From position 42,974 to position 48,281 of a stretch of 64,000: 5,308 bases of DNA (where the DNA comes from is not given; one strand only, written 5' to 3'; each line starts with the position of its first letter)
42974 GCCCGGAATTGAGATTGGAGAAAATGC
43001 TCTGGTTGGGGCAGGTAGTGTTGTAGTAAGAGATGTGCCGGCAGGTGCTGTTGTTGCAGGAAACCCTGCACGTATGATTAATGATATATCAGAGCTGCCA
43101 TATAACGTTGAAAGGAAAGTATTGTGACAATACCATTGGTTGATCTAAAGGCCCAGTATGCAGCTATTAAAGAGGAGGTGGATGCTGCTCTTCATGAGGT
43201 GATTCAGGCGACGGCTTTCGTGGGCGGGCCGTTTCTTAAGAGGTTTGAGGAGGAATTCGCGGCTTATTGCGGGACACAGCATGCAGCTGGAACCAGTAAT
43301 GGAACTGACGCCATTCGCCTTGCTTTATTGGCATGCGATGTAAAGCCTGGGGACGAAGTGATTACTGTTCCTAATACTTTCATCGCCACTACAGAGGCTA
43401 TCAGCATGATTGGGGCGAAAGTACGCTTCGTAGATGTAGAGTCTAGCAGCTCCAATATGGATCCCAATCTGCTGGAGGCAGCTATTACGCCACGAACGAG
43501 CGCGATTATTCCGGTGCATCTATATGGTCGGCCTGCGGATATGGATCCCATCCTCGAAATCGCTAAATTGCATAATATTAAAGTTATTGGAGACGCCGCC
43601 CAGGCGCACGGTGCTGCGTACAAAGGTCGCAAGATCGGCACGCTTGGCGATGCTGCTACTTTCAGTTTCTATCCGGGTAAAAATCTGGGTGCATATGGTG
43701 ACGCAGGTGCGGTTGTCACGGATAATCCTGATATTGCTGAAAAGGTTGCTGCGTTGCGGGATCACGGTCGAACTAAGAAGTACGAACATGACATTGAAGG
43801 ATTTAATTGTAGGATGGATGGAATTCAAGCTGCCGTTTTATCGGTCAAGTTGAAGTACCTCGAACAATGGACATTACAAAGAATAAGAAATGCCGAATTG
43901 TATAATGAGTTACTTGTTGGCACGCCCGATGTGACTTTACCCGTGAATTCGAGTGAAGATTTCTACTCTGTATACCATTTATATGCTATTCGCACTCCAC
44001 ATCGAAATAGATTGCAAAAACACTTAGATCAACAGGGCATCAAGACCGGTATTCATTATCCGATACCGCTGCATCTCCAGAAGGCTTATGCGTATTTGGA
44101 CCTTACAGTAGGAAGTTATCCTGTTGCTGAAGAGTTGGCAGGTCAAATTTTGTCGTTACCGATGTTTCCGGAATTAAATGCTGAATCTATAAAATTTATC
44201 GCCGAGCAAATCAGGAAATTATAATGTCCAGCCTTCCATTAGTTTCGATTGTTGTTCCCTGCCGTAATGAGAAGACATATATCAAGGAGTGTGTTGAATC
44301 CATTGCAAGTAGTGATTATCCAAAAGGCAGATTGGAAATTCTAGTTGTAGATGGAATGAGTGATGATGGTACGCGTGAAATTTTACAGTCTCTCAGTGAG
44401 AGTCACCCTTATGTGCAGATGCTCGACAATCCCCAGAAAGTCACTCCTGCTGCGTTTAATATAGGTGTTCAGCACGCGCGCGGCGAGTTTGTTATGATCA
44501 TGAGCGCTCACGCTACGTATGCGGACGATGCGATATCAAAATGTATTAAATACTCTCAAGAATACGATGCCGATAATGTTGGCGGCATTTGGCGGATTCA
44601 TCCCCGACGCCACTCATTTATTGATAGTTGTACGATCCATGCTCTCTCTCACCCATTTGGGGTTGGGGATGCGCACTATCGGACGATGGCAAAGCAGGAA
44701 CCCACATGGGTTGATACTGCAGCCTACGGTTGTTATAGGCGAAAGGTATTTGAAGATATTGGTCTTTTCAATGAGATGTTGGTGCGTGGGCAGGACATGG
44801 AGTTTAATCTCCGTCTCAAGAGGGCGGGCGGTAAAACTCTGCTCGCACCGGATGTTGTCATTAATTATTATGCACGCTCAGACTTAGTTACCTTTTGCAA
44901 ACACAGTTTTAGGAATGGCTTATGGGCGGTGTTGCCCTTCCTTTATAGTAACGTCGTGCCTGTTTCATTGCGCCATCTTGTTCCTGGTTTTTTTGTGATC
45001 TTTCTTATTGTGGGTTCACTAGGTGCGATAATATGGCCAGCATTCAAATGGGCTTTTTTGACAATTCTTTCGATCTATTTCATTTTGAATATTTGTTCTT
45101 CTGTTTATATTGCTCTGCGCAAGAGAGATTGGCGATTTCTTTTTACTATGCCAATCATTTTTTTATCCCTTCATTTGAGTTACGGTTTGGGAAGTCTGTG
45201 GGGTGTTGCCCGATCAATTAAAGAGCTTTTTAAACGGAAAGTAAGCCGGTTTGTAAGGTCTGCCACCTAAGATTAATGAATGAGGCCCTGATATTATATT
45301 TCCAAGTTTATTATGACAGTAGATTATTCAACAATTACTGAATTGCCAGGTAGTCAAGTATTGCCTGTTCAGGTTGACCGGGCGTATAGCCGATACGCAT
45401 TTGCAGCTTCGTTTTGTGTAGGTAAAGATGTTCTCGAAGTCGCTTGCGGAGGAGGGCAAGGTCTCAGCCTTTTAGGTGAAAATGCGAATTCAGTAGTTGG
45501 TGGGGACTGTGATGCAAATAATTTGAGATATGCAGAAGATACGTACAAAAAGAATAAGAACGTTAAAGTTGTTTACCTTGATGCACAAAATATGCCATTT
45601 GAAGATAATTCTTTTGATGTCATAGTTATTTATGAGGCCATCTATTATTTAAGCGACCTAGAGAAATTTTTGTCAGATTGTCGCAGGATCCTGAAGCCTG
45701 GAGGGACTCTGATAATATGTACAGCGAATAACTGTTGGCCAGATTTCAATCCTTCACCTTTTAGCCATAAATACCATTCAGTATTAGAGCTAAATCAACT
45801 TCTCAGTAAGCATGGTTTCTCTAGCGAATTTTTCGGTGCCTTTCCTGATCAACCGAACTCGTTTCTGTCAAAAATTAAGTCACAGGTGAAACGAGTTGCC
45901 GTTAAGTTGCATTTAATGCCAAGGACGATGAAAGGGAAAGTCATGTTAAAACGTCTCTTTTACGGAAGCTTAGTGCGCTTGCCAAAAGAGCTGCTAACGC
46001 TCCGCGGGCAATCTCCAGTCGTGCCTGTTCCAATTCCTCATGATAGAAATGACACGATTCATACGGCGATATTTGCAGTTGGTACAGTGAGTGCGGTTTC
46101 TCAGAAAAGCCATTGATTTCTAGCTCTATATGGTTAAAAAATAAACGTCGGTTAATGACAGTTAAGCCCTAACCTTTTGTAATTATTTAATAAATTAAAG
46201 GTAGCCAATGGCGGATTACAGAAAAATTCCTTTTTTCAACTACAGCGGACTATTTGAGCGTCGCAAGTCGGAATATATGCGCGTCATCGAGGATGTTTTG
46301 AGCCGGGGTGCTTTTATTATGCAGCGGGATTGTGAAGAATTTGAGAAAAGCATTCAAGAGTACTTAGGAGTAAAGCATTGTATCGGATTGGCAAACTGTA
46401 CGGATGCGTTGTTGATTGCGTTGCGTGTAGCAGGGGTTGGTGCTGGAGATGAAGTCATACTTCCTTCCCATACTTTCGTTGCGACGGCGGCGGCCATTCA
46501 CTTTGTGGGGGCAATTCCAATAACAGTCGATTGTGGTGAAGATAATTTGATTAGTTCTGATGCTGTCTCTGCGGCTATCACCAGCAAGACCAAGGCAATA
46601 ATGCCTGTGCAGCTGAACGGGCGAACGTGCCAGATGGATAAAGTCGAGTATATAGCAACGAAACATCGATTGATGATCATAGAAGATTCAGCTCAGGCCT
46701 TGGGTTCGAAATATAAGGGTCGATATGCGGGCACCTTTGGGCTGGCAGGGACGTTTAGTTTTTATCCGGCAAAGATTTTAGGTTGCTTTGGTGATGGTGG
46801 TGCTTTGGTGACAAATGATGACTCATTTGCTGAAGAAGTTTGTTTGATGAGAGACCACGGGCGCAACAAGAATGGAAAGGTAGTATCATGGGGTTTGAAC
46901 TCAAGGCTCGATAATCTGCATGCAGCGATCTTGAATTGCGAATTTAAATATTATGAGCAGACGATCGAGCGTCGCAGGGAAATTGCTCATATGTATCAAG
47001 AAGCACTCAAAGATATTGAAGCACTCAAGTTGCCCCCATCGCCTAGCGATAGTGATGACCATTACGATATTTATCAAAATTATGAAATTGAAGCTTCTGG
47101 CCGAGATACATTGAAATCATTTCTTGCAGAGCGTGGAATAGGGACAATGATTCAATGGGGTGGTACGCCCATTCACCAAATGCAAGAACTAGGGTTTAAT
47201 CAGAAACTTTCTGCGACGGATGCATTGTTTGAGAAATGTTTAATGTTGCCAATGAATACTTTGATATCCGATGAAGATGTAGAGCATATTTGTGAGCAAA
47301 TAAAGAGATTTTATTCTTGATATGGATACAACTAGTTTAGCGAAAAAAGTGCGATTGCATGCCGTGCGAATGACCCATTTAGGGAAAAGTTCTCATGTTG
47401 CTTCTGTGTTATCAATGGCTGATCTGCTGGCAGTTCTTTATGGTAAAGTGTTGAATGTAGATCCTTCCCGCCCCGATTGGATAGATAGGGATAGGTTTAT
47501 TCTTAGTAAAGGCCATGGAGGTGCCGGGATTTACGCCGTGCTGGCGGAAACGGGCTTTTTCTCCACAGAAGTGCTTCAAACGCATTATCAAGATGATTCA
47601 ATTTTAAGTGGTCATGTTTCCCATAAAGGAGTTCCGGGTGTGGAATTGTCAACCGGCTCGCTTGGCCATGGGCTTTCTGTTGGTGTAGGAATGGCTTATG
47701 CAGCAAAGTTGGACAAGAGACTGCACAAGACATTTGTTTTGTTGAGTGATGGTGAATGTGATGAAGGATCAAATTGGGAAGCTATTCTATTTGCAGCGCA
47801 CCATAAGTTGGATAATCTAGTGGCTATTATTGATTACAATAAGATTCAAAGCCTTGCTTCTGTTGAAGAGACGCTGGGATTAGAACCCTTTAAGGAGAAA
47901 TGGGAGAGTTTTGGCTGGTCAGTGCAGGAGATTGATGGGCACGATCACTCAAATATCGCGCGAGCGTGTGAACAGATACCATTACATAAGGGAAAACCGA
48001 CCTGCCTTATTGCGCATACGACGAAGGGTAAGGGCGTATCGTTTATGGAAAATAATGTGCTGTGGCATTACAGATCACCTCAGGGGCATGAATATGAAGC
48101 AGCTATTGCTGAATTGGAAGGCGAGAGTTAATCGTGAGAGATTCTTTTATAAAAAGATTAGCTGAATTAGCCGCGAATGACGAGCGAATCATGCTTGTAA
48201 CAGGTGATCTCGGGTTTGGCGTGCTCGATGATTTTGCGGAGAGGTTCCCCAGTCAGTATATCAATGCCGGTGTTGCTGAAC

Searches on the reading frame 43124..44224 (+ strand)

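Call 19: search_protein_families(library=pfam, proteins=[window:43124-44224:+], max_evalue=0.0001)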
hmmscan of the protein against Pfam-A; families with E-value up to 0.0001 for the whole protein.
window:43124-44224:+ (366 aa): 4 families
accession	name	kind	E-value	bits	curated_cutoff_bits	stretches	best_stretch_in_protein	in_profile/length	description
PF01041.23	DegT_DnrJ_EryC1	-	1e-120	403.7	19.8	1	15-363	3-359/360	DegT/DnrJ/EryC1/StrS aminotransferase family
PF01212.27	Beta_elim_lyase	-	5.8e-08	32.8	27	1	36-190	32-203/288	Beta-eliminating lyase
PF00155.27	Aminotran_1_2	-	6.8e-08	32.5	19.7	1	17-211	25-244/361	Aminotransferase class I and II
PF00266.25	Aminotran_5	-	1.1e-05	25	21.5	1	57-163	67-181/371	Aminotransferase class-V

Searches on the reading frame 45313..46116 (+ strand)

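Call 19: search_protein_families(library=pfam, proteins=[window:45313-46116:+], max_evalue=0.0001)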
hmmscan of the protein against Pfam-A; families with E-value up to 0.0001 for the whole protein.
window:45313-46116:+ (267 aa): 9 families
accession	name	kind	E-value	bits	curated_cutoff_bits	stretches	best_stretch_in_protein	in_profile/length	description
PF08241.18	Methyltransf_11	-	1.4e-23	83.8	21.2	1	41-135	1-95/95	Methyltransferase domain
PF13649.12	Methyltransf_25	-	1.5e-19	70.9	27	1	40-131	1-97/97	Methyltransferase domain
PF13847.12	Methyltransf_31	-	5.9e-16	58.9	27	1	37-139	4-113/145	Methyltransferase domain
PF08242.18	Methyltransf_12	-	1.1e-13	52.2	30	1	41-133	1-98/98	Methyltransferase domain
PF01209.24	Ubie_methyltran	-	1.2e-12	48.2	20.1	1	36-137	47-153/233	ubiE/COQ5 methyltransferase family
PF13489.12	Methyltransf_23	-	2.9e-12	47.1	27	1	34-161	20-151/164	Methyltransferase domain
PF05148.21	Methyltransf_8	-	2.9e-06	27.8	27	1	83-138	105-159/219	Hypothetical methyltransferase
PF05401.17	NodS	-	4.3e-05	23.9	24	1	38-140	45-149/201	Nodulation protein S (NodS)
PF05175.20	MTS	-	7.7e-05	22.8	23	0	37-138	32-141/170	Methyltransferase small domain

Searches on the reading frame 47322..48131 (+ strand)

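Call 19: search_protein_families(library=pfam, proteins=[window:47322-48131:+], max_evalue=0.0001)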
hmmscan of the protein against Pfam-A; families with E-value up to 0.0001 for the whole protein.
window:47322-48131:+ (269 aa): 3 families
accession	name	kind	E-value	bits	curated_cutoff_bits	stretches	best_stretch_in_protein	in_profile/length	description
PF00456.26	Transketolase_N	-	1.7e-46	159.2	22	1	5-245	4-255/334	Transketolase, thiamine diphosphate binding domain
PF00676.26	E1_dh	-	3e-05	23.6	22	1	98-216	88-204/300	Dehydrogenase E1 component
PF13292.11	DXP_synthase_N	-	4.7e-05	23.2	21.2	0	5-175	20-173/274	1-deoxy-D-xylulose-5-phosphate synthase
